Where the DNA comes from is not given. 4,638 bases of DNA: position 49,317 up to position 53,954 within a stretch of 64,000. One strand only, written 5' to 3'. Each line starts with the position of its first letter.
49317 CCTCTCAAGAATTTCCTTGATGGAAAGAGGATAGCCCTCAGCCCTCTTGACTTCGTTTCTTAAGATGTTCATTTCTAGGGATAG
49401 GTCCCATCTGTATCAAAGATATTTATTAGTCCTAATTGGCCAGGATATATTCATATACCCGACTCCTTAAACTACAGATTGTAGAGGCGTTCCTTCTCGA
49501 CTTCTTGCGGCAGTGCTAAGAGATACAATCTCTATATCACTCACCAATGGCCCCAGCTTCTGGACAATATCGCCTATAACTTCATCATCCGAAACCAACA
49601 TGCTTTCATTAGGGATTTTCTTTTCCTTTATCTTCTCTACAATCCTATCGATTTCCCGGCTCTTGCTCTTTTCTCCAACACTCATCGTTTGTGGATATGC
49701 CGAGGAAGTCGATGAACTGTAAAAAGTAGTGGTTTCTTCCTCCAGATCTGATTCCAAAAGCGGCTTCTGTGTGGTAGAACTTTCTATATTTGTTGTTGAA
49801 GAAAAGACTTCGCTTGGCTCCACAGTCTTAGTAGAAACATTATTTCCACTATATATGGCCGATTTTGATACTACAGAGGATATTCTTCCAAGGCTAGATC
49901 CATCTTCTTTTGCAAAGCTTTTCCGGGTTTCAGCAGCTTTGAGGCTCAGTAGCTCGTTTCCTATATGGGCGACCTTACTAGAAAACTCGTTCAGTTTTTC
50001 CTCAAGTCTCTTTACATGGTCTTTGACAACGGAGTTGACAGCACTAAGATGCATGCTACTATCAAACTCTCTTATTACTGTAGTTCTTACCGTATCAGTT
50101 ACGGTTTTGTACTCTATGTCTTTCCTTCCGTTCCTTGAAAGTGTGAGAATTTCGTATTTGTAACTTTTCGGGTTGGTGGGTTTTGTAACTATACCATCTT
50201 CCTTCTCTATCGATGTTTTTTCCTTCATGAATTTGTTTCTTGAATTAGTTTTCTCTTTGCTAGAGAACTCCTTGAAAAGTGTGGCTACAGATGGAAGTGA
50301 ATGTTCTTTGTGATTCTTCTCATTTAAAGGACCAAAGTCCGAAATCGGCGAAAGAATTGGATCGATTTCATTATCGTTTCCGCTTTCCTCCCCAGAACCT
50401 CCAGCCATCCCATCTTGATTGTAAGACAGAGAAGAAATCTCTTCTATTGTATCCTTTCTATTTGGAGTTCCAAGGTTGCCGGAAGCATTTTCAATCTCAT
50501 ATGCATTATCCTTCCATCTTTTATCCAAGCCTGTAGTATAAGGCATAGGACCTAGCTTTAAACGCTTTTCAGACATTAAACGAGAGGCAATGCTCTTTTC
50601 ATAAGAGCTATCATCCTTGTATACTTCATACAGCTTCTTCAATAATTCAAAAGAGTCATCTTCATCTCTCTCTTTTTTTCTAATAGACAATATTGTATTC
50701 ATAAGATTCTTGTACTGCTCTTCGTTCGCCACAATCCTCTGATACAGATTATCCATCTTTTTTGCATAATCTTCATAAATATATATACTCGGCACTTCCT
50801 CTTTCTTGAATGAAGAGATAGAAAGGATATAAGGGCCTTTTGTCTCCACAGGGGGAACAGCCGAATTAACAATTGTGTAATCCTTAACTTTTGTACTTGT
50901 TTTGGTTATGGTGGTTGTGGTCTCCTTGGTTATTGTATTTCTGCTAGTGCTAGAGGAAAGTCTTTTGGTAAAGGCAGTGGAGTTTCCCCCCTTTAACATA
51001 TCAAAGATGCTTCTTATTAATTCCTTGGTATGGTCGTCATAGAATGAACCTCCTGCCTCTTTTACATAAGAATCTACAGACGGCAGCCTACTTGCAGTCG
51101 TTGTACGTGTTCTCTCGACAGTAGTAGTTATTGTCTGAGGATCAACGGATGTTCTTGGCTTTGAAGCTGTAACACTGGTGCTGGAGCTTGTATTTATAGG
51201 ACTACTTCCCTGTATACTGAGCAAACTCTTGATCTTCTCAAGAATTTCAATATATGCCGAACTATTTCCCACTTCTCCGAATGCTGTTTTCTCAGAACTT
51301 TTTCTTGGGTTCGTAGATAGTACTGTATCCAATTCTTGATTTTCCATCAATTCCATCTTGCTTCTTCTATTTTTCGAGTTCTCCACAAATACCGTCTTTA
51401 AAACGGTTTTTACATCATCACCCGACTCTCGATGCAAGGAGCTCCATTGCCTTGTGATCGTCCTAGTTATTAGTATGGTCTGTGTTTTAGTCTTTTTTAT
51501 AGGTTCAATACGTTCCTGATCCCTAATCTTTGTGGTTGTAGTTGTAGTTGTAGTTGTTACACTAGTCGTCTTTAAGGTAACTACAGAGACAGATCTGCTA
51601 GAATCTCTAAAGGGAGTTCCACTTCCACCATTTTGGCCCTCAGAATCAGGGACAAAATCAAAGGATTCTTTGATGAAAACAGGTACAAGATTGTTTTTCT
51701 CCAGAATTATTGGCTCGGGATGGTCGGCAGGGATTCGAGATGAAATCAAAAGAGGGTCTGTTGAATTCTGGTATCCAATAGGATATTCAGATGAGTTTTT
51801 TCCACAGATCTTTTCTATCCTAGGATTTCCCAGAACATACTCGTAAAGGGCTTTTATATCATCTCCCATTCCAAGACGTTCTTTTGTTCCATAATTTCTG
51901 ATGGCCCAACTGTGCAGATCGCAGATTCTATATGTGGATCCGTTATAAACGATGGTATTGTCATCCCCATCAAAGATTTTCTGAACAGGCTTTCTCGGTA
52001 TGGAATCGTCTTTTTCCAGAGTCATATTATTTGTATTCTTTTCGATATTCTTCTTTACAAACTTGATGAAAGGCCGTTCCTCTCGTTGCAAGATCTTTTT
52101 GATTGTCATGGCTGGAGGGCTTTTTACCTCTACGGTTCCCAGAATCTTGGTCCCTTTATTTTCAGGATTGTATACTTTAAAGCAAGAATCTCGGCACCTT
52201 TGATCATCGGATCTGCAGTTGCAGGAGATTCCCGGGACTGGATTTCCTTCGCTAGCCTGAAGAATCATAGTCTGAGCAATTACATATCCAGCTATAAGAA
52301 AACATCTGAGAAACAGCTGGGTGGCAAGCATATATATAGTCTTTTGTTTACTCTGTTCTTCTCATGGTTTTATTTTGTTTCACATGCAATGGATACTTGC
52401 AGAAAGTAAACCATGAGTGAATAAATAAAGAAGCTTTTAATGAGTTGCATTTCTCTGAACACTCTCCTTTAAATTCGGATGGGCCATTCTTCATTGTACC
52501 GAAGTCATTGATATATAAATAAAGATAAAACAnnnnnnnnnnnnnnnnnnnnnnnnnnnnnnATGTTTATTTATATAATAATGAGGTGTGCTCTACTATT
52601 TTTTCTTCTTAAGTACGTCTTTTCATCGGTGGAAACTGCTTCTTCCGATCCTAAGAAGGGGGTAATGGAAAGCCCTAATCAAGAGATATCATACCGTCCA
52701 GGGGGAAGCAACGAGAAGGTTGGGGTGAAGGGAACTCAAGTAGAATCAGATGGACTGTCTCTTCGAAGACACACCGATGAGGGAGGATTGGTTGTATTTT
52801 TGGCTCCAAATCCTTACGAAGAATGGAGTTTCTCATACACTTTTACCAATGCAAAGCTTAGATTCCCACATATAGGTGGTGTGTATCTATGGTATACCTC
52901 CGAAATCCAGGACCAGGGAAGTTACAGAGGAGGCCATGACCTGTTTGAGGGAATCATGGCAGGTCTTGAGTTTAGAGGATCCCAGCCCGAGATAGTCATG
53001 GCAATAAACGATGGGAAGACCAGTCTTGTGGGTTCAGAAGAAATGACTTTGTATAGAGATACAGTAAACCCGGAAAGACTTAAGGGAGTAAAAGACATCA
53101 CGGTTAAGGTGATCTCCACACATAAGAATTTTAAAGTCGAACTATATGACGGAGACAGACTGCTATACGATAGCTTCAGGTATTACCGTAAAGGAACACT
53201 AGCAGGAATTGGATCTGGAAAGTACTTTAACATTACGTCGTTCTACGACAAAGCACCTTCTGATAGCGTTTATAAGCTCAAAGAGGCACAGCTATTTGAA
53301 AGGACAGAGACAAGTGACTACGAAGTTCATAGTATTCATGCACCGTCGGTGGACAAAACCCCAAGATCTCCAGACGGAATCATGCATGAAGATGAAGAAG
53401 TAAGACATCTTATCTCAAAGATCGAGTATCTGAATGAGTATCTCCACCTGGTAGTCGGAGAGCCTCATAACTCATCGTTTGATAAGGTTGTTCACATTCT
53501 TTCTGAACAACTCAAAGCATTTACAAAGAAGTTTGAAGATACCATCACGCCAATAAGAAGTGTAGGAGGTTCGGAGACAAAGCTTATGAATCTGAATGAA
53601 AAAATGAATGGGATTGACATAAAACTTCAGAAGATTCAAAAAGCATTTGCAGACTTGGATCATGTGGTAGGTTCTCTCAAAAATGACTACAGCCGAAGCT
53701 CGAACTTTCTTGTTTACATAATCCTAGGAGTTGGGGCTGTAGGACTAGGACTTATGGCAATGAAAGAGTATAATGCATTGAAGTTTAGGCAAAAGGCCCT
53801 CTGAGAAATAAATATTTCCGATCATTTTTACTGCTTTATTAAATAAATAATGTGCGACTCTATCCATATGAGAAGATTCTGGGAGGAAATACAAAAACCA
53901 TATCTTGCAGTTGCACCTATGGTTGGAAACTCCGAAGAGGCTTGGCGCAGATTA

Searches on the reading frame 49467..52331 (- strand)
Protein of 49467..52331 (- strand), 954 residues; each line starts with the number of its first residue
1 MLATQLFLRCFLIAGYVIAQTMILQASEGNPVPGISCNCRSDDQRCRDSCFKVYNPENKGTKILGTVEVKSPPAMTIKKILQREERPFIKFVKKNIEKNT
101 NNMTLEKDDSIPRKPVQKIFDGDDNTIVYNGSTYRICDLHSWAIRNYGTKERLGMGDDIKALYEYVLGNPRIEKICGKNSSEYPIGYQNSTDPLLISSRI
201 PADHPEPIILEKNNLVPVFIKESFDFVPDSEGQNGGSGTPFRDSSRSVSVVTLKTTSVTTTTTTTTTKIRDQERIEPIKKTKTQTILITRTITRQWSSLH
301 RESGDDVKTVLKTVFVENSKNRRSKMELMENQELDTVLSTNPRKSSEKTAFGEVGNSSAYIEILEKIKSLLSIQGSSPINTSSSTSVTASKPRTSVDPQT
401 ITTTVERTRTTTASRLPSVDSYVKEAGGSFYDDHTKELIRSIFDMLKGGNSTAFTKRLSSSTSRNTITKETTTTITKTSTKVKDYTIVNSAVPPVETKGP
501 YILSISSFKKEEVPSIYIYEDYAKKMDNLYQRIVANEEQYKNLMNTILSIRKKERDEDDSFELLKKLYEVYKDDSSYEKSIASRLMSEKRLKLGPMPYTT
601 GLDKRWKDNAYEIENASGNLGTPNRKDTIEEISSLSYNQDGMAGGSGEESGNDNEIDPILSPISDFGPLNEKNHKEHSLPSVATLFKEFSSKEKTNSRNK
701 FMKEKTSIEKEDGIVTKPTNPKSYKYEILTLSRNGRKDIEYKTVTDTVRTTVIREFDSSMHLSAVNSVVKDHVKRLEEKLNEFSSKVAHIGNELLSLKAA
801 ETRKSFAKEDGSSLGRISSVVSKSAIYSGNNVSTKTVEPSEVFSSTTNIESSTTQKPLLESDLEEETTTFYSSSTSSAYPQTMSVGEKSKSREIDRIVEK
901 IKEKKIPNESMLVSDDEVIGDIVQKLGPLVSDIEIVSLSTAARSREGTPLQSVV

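Call 65: search_protein_families(library=pfam, proteins=[window:49467-52331:-], max_evalue=0.1)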
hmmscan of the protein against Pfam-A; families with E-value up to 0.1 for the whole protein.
window:49467-52331:- (954 aa): 2 families
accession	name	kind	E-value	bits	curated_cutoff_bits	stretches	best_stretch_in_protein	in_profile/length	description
PF20667.3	Sec10_N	-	0.018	15.6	27.4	1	759-798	44-83/118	Exocyst complex component Sec10, N-terminal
PF08678.16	Rsbr_N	-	0.084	13.4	27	0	736-794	20-73/130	Rsbr N terminal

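Call 77: search_protein_families(library=ncbifam, proteins=[window:49467-52328:-], max_evalue=0.1)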
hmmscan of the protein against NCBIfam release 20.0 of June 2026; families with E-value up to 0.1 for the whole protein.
window:49467-52328:- (953 aa): 1 family
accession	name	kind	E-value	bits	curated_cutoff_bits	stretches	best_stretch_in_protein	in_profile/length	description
NF041444.1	SASP_CD1290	equivalog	0.072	13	50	0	762-788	33-59/61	CD1290 family small acid-soluble spore protein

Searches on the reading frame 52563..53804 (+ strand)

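Call 65: search_protein_families(library=pfam, proteins=[window:52563-53804:+], max_evalue=0.1)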
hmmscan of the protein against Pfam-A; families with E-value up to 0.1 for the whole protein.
window:52563-53804:+ (413 aa): 2 families
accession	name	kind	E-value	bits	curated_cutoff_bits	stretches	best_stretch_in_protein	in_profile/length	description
PF03388.20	Lectin_leg-like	-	0.0066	16.3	24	1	75-155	48-137/230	Legume-like lectin family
PF15175.11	SPATA24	-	0.024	14.8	27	1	310-375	79-145/182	Spermatogenesis-associated protein 24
